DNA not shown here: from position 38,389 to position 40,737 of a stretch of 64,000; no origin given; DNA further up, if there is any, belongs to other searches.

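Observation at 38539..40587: Unusual domain combination: DUF559/Vsr-like nuclease core + SAP motif + C-terminal phage MuF-like domain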

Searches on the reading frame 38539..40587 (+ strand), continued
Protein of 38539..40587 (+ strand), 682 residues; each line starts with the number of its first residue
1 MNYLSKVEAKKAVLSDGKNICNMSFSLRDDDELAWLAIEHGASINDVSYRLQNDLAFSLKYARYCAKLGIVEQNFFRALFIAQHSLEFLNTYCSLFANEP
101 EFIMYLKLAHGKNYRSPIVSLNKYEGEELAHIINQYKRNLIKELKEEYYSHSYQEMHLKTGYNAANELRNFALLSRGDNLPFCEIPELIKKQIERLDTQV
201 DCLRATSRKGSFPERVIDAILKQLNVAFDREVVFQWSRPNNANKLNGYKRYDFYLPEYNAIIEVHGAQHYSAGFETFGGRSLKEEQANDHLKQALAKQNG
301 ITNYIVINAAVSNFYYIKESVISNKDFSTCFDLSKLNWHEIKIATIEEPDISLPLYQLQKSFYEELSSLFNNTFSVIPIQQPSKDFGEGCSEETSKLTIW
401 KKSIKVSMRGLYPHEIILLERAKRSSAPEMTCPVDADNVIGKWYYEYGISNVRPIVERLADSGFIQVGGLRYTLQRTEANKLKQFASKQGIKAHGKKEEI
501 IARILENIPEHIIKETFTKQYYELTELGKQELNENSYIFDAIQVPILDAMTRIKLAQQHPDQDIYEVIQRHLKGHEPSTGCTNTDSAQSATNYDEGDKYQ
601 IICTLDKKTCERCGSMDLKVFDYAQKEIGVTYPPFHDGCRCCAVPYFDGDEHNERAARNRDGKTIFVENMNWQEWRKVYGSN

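Call 36: find_related_loci(query=A2, collection=genome_contigs, flank=8000)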
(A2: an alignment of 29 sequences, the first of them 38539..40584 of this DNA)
Query A2 (682 aa) in genome_contigs; peptide patterns used: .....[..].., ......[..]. (x = any residue, [..] = any of these).
88 stretches matched a pattern; 20 encode a relative of the query (tblastn E <= 1e-3); 20 distinct loci.
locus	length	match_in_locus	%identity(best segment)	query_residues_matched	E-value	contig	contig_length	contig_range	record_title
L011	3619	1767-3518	56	1-601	0e+0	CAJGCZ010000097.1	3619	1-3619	MAG: uncultured Akkermansia sp. isolate MAG35 genome assembly, contig: k141_5924226_length_3619_cov_33.8189, whole genom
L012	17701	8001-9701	34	3-571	9e-98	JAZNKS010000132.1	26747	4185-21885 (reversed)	MAG: Candidatus Flemingiibacterium sp. isolate T1900044674_TS20190140.MAGScoT_cleanbin_000004 SGB_1620_k141_3432992, who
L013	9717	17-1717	34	3-571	6e-97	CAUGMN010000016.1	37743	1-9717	MAG TPA_asm: uncultured Eubacteriales bacterium isolate SRR16280022_bin.28_MetaWRAP_v1.3_MAG genome assembly, contig: ER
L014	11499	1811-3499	34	3-564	4e-94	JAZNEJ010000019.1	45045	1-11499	MAG: Eubacteriales bacterium isolate T1900044722_TS20190188.MAGScoT_cleanbin_000005 SGB_1910_k141_384799, whole genome s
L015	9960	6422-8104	32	3-564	2e-86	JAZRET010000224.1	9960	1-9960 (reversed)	MAG: Congzhengia sp. isolate T1900045498_YK20190192.MAGScoT_cleanbin_000024 SGB_7464_k141_1503754, whole genome shotgun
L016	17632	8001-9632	32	1-561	3e-79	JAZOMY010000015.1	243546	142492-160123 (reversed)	MAG: Ruminococcus sp. isolate T1900045644_YK20190338.MAGScoT_cleanbin_000005 SGB_8152_k141_343348, whole genome shotgun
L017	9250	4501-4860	47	211-340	6e-30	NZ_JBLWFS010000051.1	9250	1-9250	Alkalihalobacterium sp. APHAB7 NODE_51_length_9250_cov_45.348241, whole genome shotgun sequence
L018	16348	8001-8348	49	205-318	3e-29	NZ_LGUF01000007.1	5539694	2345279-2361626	Sporosarcina globispora strain DSM 4 scaffold1, whole genome shotgun sequence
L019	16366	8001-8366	43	211-342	3e-27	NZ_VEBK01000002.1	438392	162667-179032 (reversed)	Bacillus sp. FJAT-22090 strain DE0292 NODE_2_length_438392_cov_42.562381, whole genome shotgun sequence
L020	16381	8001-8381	41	211-346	1e-26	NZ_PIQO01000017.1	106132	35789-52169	Heyndrickxia camelliae strain 7578-1 scaffold17, whole genome shotgun sequence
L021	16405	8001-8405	42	211-353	1e-24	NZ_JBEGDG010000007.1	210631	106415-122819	Lysinibacillus zambalensis strain M3 Lysini_Genome_Assembly_contig_7, whole genome shotgun sequence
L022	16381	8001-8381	40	211-345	1e-24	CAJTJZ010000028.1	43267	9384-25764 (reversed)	MAG TPA_asm: uncultured Lachnospiraceae bacterium isolate MGBC100174 genome assembly, contig: MGBC100174.28, whole genom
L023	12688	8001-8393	43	210-347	1e-24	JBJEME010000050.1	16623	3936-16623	MAG: Lachnospira sp. isolate PUUB38_bin.019 NODE_2322_length_16623_cov_18.895521, whole genome shotgun sequence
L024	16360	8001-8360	39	211-338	9e-24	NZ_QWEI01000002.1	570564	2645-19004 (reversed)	Ureibacillus yapensis strain YLB-03 scaffold2, whole genome shotgun sequence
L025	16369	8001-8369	44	211-331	3e-23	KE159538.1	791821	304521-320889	Lachnospiraceae bacterium A4 genomic scaffold acPFC-supercont1.2, whole genome shotgun sequence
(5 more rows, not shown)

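Call 39: find_related_loci(query=A2, collection=viral_contigs, flank=8000)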
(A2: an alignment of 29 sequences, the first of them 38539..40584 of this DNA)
Query A2 (682 aa) in viral_contigs; peptide patterns used: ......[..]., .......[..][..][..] (x = any residue, [..] = any of these).
96 stretches matched a pattern; 52 encode a relative of the query (tblastn E <= 1e-3); 52 distinct loci.
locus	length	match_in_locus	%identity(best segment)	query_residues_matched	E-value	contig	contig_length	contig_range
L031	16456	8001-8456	43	202-362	2e-30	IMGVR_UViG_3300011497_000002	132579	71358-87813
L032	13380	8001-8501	40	200-385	3e-29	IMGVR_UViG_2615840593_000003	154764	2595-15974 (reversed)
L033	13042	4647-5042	44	211-341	2e-29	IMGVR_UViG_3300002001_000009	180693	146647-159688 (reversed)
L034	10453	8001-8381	41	211-346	3e-26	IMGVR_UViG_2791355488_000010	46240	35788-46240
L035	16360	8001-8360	47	211-338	5e-26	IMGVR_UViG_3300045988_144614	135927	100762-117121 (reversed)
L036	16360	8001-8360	47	211-338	5e-26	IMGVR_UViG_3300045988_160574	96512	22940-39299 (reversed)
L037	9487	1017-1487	39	211-376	8e-26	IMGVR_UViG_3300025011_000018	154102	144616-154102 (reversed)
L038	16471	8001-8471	39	211-376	9e-26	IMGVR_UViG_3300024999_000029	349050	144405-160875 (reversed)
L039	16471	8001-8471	39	211-376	9e-26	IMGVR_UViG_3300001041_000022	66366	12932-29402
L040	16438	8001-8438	41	189-346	1e-25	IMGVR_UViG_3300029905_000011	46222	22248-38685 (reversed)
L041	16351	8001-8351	44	211-340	3e-25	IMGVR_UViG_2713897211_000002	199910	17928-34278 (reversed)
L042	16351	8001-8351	43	211-338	4e-25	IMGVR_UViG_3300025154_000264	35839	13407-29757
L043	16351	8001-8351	43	211-338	7e-25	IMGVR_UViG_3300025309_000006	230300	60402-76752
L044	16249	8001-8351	43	211-338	7e-25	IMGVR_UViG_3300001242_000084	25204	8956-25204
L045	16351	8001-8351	43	211-338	7e-25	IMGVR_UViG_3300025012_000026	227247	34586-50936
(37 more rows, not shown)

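Call 42: search_protein_families(library=pfam, proteins=[L004:9528-9986:+, L007:9210-9971:+, L008:8370-9716:+, L012:6984-7964:+, L014:500-1774:+, L015:4841-6400:+, L016:7197-7952:+, L012:5593-6918:+, L015:3508-4728:+, L015:2244-3515:+], max_evalue=0.1)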
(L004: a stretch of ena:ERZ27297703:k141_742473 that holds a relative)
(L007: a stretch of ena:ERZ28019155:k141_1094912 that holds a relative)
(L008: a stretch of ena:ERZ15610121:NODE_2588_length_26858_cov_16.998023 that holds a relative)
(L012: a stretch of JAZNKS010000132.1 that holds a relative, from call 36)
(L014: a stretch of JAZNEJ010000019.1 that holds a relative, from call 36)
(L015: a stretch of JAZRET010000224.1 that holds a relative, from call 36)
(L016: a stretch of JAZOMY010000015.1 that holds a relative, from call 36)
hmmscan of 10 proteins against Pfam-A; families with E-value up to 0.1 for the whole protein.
L004:9528-9986:+ (152 aa): 0 families

L007:9210-9971:+ (253 aa): 0 families

L008:8370-9716:+ (448 aa): 4 families
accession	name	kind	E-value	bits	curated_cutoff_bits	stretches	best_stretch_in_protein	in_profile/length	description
PF25672.1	BBH37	-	0.006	17.1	27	1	187-284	15-107/184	BBH37 helical domain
PF04978.18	MST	-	0.0071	17.3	27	1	192-289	3-101/149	Mycothiol-S-transferase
PF14276.11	DUF4363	-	0.053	14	27.5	0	181-217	60-96/107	Domain of unknown function (DUF4363)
PF01637.24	ATPase_2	-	0.053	13.8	33.2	1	353-431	69-148/225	ATPase domain predominantly from Archaea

L012:6984-7964:+ (326 aa): 1 family
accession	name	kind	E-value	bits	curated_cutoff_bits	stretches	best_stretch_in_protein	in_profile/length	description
PF01027.25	Bax1-I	-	0.034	14.3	34.1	1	70-163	35-120/207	Inhibitor of apoptosis-promoting Bax1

L014:500-1774:+ (424 aa): 1 family
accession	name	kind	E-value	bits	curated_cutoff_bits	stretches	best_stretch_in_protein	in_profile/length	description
PF20335.4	DUF6630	-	0.096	13.5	27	0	237-330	12-89/158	Domain of unknown function (DUF6630)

L015:4841-6400:+ (519 aa): 1 family
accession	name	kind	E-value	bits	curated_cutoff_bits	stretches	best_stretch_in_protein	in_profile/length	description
PF05154.21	TM2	-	8.5e-18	64.7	27.9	1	103-152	1-51/51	TM2 domain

L016:7197-7952:+ (251 aa): 1 family
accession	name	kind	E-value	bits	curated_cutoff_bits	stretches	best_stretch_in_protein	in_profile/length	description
PF18504.6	Csm1_N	-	0.04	14.7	26.3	0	209-250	23-63/70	Csm1 N-terminal domain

L012:5593-6918:+ (441 aa): 0 families

L015:3508-4728:+ (406 aa): 3 families
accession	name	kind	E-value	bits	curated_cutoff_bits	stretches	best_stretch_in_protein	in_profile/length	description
PF07690.21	MFS_1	-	4.1e-44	151.3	33.4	2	22-369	7-346/347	Major Facilitator Superfamily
PF00083.30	Sugar_tr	-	1.2e-06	28.2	22.3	1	261-403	46-191/452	Sugar (and other) transporter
PF23262.1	NFD4_C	-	0.00012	22.4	27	1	215-375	6-166/215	NFD4, C-terminal domain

L015:2244-3515:+ (423 aa): 3 families
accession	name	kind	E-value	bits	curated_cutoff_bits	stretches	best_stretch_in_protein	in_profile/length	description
PF00295.23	Glyco_hydro_28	-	2.2e-18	66.9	22.9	1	108-293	42-199/324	Glycosyl hydrolases family 28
PF12708.12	Pect-lyase_RHGA_epim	-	6.2e-06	26.6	27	1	37-87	5-58/213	Rhamnogalacturonase A/epimerase, pectate lyase-like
PF13229.12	Beta_helix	-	0.0057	16.7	25.9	1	171-252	49-124/158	Right handed beta helix region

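Call 43: search_protein_families(library=padloc, proteins=[L004:9528-9986:+, L007:9210-9971:+, L008:8370-9716:+, L012:6984-7964:+, L014:500-1774:+, L015:4841-6400:+, L016:7197-7952:+, L012:5593-6918:+, L015:3508-4728:+, L015:2244-3515:+], max_evalue=0.1)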
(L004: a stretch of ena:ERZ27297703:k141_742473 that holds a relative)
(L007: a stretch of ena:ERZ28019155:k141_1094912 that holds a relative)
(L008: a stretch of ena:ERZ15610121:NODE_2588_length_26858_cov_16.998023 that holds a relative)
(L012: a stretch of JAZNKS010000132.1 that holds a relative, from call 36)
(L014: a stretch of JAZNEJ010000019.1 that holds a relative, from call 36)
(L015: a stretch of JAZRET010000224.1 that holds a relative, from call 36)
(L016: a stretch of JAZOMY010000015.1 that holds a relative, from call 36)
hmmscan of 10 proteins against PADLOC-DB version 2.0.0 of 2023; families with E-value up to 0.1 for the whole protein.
L004:9528-9986:+ (152 aa): 2 families
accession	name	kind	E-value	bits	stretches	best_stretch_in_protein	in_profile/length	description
PDLC01031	Csx1/Csm6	-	0.0031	15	1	80-148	281-337/357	CARF+HEPN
PDLC01806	CARF1--CARF_HEPN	-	0.0042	14.2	1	92-150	327-389/410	-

L007:9210-9971:+ (253 aa): 0 families

L008:8370-9716:+ (448 aa): 2 families
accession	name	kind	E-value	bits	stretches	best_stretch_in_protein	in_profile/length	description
PDLC04892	PDC-S06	-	0.0099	12.2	1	192-385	389-574/843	-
PDLC03859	LmuB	-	0.019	12.2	1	176-282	371-483/611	-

L012:6984-7964:+ (326 aa): 0 families

L014:500-1774:+ (424 aa): 0 families

L015:4841-6400:+ (519 aa): 0 families

L016:7197-7952:+ (251 aa): 0 families

L012:5593-6918:+ (441 aa): 0 families

L015:3508-4728:+ (406 aa): 0 families

L015:2244-3515:+ (423 aa): 0 families

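Call 48: predict_structure(alignment_id=A2)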
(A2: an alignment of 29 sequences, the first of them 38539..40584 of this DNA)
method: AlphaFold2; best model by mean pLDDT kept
length: 682 residues; sequences in the alignment: 29
mean_pLDDT: 76.6   pTM: 0.60
mean pLDDT of the five models: 76.6, 75.8, 74.3, 73.9, 72.5
residues with pLDDT >= 90: 247; 70-90: 261; 50-70: 62; < 50: 112
segments of 3 or more residues with pLDDT < 50: 242-244, 576-682
pLDDT, mean of each block of 10 residues (from residue 1): 77 91 84 96 91 95 94 93 95 91 94 91 91 91 88 73 74 84 89 83 68 88 92 78 60 93 78 57 81 91 90 82 91 90 71 91 91 71 64 82 92 91 65 71 80 88 92 87 92 83 94 91 92 89 77 88 80 56 30 27 29 34 27 32 32 36 40 44 33
secondary structure, 60 per line:
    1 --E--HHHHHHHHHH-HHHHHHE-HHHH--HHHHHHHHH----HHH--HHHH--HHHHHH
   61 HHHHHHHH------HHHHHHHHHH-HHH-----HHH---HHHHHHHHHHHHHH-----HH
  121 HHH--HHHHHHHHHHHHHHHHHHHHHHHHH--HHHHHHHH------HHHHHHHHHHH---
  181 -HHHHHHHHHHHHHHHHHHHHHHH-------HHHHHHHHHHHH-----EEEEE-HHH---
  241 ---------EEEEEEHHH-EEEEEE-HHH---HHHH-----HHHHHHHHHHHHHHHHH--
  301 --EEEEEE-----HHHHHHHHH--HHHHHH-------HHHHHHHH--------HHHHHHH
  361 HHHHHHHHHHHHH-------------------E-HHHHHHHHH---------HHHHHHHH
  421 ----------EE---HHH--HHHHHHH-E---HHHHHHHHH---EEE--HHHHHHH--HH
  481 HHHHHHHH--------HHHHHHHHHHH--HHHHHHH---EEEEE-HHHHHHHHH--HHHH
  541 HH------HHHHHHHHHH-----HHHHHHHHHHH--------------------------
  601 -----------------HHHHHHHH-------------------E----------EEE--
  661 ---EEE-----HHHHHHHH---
elements in order (helices of 4 or more, strands of 3 or more residues): H6-15 H17-22 H25-28 H31-39 H49-52 H55-68 H75-84 H100-113 H119-123 H126-150 H153-160 H167-177 H182-204 H212-223 E229-233 E250-255 E260-265 H273-276 H282-298 E303-308 H314-322 H325-330 H338-345 H354-373 H395-403 H413-420 H441-447 H453-461 E465-467 H470-476 H479-488 H497-507 H510-516 E520-524 H526-534 H537-542 H549-558 H564-574 H618-625 E656-658 E664-666 H672-679

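Call 52: find_encoding_contigs(protein=P0003, flank=6000, max_places=3)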
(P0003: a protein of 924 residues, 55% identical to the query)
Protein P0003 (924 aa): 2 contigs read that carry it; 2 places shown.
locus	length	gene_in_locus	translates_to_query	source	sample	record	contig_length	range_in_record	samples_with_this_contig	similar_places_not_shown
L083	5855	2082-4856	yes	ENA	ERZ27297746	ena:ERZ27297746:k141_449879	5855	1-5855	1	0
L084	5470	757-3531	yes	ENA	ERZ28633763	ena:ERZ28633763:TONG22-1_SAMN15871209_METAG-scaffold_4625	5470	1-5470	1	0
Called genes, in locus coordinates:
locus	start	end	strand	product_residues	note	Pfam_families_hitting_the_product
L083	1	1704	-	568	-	?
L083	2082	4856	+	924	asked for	PF04233:Phage_Mu_F (weak), PF05154:TM2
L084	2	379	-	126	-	?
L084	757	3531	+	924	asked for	PF04233:Phage_Mu_F (weak), PF05154:TM2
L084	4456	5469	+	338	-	?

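Call 53: find_encoding_contigs(protein=P0002, flank=6000, max_places=3)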
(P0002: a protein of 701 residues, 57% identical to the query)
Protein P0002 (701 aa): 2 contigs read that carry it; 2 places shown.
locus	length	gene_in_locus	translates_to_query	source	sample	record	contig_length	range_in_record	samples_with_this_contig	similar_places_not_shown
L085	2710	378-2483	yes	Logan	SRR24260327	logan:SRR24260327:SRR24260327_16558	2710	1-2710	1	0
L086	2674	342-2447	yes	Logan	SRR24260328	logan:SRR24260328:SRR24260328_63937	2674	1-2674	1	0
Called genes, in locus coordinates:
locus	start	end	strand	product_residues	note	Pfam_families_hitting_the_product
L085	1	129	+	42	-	?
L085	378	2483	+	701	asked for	PF04233:Phage_Mu_F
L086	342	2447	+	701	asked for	PF04233:Phage_Mu_F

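Call 54: fold_search(model_id=the predicted structure, library=pdb)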
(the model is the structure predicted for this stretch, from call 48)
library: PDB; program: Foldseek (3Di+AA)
matches with E <= 10: 102; with E <= 0.001: 0
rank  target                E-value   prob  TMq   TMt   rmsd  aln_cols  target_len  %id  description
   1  4rea_B                2.8e-02  0.99  0.14  0.16  14.9       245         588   12  A Nuclease DNA complex (released 2014-12-24)
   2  4ric_A                5.1e-02  1.00  0.14  0.15   8.2       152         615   16  FAN1 Nuclease bound to 5' hydroxyl (dT-dT) single flap DNA (released 2014-12-03)
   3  4ric_B                5.1e-02  0.99  0.14  0.16   9.5       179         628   14  FAN1 Nuclease bound to 5' hydroxyl (dT-dT) single flap DNA (released 2014-12-03)
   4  7oe3                  6.8e-02  0.12  0.09  0.05  36.2       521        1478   10  Apo-structure of Lassa virus L protein (well-resolved endonuclease) [APO-ENDO] (released 2021-12-01)
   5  4reb_H                7.4e-02  0.99  0.15  0.17   8.2       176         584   15  Structural Insights into 5' Flap DNA Unwinding and Incision by the Human FAN1 Dimer (released 2014-12-24)
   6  4rec_A                8.2e-02  0.98  0.14  0.15   9.0       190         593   13  A nuclease-DNA complex form 3 (released 2014-12-24)
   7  9dou_A                9.0e-02  0.38  0.13  0.10  21.2       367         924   10  Taeniopygia guttata R2 retrotransposon (R2Tg) initiating target-primed reverse transcription (released 2025-05-21)
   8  9i05_Xv               1.1e-01  0.30  0.10  0.16  18.5       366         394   10  Cryo-EM structure of the large subunit of the mitochondrial ribosome from Toxoplasma gondii (released 2025-06-11)
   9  1cw0_A                2.8e-01  0.99  0.12  0.45   5.5       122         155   18  CRYSTAL STRUCTURE ANALYSIS OF VERY SHORT PATCH REPAIR (VSR) ENDONUCLEASE IN COMPLEX WITH A DUPLEX DNA (released 1999-12-12)
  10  9g6k_L9               3.3e-01  0.14  0.11  0.15  22.4       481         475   10  LSU structure derived from the LSU sample of the mitoribosome from T. gondii. (released 2024-12-11)
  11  9ibq_A                3.5e-01  0.28  0.12  0.24  15.9       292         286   13  Structure of BstEII with DNA substrate (released 2026-03-04)
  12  9nl2_A                3.9e-01  0.66  0.12  0.08  10.9       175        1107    8  Structure of R2 retrotransposon protein from Platysternon megacephalum initiating target-primed reverse transcription (released 2025-06-18)
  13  1vsr                  4.0e-01  0.98  0.10  0.44   5.8       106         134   16  VERY SHORT PATCH REPAIR (VSR) ENDONUCLEASE FROM ESCHERICHIA COLI (released 1999-10-27)
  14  6z1p_AS               5.1e-01  0.08  0.10  0.10  25.2       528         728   12  Structure of the mitochondrial ribosome from Tetrahymena thermophila (released 2020-06-24)
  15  7a26_AAA              5.4e-01  0.03  0.06  0.09  23.8       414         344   10  Structure of soluble SmhA crystal form 1 of the tripartite alpha-pore forming toxin, Smh, from Serratia marcescens. (released 2021-03-31)
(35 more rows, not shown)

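Call 59: find_related_loci(query=window:38539-40584:+, collection=metagenome_contigs, flank=10000)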
Query window:38539-40584:+ (682 aa) in metagenome_contigs; peptide patterns used: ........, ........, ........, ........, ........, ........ (x = any residue, [..] = any of these).
82 stretches matched a pattern; 1 encode a relative of the query (tblastn E <= 1e-3); 1 distinct loci.
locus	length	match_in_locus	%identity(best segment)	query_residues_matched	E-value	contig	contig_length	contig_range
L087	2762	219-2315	57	1-681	0e+0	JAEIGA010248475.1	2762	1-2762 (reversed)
